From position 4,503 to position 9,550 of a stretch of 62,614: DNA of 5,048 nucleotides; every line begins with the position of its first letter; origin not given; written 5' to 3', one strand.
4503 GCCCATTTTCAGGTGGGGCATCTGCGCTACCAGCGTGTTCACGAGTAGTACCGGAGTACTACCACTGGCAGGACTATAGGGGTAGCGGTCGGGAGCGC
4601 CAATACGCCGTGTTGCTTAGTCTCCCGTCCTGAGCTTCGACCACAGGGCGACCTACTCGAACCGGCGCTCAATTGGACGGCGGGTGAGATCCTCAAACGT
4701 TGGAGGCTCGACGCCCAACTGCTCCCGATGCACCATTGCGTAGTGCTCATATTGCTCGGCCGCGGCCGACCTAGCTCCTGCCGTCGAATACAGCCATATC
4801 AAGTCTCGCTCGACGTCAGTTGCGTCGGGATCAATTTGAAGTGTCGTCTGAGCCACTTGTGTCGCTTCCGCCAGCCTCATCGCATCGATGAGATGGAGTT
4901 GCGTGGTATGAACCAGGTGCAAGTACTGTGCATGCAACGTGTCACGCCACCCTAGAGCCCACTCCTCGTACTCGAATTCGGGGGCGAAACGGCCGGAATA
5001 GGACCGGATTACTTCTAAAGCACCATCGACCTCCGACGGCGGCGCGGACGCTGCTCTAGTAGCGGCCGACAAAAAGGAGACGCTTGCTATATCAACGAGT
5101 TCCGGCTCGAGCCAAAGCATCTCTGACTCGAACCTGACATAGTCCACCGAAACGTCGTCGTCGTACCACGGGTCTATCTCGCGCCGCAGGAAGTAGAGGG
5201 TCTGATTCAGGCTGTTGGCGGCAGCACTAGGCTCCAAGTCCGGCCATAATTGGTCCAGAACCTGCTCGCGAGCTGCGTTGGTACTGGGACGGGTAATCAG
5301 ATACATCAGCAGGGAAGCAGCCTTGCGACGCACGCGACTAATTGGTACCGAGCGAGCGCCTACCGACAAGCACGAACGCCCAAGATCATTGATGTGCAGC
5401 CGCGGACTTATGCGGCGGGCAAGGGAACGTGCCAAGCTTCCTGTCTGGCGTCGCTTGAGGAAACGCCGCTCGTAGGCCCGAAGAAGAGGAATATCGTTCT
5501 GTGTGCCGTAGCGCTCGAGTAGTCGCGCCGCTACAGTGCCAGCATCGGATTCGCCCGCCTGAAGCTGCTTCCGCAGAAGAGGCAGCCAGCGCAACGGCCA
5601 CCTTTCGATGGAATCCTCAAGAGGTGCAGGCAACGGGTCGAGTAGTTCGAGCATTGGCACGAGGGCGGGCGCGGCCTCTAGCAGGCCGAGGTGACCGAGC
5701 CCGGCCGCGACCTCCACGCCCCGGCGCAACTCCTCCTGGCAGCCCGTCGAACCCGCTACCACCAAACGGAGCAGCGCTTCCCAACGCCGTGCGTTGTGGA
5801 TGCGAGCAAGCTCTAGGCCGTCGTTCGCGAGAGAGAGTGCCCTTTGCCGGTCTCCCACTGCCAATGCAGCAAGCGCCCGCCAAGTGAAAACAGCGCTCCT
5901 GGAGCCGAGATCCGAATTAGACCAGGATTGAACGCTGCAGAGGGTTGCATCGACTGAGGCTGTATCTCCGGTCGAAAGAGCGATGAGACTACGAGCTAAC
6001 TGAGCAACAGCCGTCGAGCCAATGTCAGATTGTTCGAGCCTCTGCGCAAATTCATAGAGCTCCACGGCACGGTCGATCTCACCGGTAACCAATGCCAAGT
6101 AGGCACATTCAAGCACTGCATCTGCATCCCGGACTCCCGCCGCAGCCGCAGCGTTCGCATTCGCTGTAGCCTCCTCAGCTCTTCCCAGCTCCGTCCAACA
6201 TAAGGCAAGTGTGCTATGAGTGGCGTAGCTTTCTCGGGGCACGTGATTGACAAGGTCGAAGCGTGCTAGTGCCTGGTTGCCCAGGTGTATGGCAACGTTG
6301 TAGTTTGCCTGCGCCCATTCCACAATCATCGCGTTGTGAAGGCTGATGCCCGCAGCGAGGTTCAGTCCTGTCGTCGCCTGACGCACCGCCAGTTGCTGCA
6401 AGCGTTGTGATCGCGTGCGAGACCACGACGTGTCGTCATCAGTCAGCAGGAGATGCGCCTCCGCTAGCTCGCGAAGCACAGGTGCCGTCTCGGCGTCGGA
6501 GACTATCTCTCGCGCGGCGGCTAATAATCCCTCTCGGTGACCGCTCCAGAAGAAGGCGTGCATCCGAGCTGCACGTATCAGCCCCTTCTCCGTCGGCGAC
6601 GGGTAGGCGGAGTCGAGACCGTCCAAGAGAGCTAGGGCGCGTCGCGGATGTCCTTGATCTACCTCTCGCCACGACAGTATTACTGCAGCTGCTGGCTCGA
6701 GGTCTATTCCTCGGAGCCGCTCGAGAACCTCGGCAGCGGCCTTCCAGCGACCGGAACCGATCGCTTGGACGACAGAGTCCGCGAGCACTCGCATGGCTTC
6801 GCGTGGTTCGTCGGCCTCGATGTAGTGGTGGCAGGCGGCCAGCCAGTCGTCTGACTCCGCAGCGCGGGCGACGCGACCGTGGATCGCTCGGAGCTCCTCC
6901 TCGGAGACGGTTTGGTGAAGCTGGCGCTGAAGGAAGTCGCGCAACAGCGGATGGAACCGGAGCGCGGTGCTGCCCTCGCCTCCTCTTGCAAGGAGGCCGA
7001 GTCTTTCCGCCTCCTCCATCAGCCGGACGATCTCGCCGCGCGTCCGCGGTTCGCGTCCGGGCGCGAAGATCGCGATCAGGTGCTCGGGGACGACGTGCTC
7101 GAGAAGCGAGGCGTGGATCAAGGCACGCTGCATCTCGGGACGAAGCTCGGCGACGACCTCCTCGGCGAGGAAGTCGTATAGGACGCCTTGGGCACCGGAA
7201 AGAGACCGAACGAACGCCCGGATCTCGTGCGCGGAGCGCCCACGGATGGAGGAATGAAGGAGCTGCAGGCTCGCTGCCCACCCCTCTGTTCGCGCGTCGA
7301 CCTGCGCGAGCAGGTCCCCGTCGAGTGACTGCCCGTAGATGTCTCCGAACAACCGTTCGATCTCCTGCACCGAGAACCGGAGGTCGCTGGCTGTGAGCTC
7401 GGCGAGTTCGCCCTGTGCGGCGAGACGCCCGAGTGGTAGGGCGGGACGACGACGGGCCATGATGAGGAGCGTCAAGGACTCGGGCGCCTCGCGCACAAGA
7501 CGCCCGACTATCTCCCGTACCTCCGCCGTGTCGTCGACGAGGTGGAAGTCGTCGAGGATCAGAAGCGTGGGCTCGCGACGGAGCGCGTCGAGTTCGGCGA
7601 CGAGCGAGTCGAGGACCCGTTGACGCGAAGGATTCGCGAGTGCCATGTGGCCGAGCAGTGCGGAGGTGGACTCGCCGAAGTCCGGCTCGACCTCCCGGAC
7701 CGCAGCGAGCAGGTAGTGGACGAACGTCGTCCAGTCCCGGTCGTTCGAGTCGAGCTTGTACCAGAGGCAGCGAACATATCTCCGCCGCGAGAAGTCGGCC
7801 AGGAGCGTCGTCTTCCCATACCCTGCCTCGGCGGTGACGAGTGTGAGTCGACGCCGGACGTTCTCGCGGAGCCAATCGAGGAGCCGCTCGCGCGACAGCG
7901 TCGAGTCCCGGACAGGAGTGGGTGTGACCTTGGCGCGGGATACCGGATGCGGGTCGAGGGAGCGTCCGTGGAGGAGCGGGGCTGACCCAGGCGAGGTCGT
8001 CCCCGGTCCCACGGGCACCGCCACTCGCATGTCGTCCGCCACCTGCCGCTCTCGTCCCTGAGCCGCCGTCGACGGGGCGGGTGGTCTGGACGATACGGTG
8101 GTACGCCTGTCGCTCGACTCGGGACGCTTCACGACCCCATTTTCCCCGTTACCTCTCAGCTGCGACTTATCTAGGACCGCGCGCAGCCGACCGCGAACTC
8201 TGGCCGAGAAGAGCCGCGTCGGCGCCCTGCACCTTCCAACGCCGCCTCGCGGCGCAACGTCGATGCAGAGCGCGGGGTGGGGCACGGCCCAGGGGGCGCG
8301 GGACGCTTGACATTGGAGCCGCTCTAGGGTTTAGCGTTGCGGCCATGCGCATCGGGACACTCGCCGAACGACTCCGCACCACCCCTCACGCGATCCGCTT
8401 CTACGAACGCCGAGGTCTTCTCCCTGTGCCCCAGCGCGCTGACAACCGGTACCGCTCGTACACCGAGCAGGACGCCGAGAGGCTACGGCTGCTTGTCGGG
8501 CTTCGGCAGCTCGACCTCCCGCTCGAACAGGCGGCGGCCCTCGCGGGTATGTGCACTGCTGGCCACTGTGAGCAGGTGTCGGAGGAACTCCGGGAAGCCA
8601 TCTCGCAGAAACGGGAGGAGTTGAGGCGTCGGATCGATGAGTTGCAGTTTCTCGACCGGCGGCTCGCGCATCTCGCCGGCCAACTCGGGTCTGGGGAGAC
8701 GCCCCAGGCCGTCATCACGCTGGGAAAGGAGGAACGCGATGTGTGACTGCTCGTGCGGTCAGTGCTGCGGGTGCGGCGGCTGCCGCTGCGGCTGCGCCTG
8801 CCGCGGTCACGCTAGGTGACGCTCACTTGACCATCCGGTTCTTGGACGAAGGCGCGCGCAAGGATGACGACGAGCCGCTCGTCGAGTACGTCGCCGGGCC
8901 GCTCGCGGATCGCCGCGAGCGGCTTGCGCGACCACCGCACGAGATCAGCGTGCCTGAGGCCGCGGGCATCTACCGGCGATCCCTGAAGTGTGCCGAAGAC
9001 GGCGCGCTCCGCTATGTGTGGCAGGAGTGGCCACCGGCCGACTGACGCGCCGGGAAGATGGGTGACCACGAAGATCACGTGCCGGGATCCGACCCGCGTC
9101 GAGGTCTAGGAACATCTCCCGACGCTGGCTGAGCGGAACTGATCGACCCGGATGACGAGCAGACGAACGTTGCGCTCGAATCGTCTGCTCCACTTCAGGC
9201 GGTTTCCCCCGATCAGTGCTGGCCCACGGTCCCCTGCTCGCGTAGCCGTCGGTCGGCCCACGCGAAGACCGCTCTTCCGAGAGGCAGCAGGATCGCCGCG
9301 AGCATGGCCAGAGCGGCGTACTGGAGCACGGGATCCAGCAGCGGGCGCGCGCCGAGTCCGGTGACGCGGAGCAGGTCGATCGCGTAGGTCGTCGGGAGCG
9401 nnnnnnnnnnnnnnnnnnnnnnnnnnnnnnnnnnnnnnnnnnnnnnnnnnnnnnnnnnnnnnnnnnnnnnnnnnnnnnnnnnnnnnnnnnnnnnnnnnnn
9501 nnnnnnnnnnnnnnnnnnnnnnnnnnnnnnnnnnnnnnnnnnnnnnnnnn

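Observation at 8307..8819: Leaderless merR translationally coupled to a 26-aa peptide with 10 cysteines (candidate mini-metallothionein or Cys-rich RiPP-like peptide)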

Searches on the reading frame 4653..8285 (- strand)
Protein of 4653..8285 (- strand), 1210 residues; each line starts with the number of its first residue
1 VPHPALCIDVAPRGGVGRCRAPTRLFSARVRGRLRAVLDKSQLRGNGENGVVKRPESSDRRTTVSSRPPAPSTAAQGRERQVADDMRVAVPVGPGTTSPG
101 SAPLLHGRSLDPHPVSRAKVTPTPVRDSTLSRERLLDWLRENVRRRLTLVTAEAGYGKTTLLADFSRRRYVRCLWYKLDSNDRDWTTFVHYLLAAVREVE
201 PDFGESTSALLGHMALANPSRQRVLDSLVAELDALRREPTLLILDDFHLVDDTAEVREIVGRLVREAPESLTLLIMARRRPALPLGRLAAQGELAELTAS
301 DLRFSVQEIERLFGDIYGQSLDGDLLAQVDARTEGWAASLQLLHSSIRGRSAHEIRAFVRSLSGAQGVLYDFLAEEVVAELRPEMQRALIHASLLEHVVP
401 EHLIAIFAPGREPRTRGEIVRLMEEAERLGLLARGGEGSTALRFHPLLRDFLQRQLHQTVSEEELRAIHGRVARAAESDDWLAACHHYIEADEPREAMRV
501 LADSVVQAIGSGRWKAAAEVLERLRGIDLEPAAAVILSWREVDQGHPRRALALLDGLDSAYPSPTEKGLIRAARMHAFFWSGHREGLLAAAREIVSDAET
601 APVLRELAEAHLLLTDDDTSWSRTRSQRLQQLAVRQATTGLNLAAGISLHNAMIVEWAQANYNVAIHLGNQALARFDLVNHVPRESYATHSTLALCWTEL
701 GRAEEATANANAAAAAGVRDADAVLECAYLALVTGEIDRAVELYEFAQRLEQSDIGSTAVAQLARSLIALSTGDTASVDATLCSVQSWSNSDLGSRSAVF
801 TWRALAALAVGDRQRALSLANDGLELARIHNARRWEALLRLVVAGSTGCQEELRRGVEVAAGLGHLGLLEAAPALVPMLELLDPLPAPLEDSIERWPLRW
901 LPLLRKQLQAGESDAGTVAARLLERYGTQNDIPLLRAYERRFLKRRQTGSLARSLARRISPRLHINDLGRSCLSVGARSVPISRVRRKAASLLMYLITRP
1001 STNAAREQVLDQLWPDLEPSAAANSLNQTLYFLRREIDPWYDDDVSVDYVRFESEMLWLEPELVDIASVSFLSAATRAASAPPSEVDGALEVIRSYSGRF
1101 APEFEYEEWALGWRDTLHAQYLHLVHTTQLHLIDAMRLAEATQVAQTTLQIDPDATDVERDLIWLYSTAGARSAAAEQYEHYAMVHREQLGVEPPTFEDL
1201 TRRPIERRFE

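Call 4: search_protein_families(library=pfam, proteins=[window:4653-8285:-], max_evalue=1)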
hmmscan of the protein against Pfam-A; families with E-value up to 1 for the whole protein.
window:4653-8285:- (1210 aa): 9 families
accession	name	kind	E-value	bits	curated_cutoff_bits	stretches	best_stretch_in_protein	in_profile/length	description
PF13401.12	AAA_22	-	1.5e-08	35.4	27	1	144-260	4-104/130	AAA domain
PF13191.12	AAA_16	-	2.8e-07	31.6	32.6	1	133-274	10-165/167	AAA ATPase domain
PF03704.23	BTAD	-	2.7e-05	25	22.1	1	1082-1194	22-134/146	Bacterial transcriptional activator domain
PF24883.2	NPHP3_N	-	0.00022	21.9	24.8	1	130-278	7-164/164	Nephrocystin 3, N-terminal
PF00486.34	Trans_reg_C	-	0.0011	19.5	26.2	1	986-1039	7-59/77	Transcriptional regulatory protein, C terminal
PF25199.1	nSTAND_NTPase5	-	0.0012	19.1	34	1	140-163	36-59/145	Novel STAND NTPase 5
PF05729.18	NACHT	-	0.0022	18.3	26.7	1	147-296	2-150/167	NACHT domain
PF14559.12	TPR_19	-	0.0032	18.2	25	1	1133-1184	2-53/68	Tetratricopeptide repeat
PF13481.12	AAA_25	-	0.06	13.4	27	1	116-169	3-57/195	AAA domain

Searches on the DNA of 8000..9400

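Call 70: search_rna_families(source=window, start=8000, end=9400, threshold=evalue, max_evalue=1)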
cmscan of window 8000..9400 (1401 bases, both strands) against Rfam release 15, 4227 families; matches with E-value up to 1: 2.
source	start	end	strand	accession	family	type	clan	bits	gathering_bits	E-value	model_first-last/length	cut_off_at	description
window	9347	9385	+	RF03536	Flavi_TBFV_xrRNA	Cis-reg;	-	21.7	46.5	0.068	17-55/89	no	Tick-borne Flavivirus exoribonuclease-resistant RNA element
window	8858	8924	+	RF01670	P17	Gene; sRNA;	-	14.3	45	0.73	1-282/282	no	Pseudomonas sRNA P17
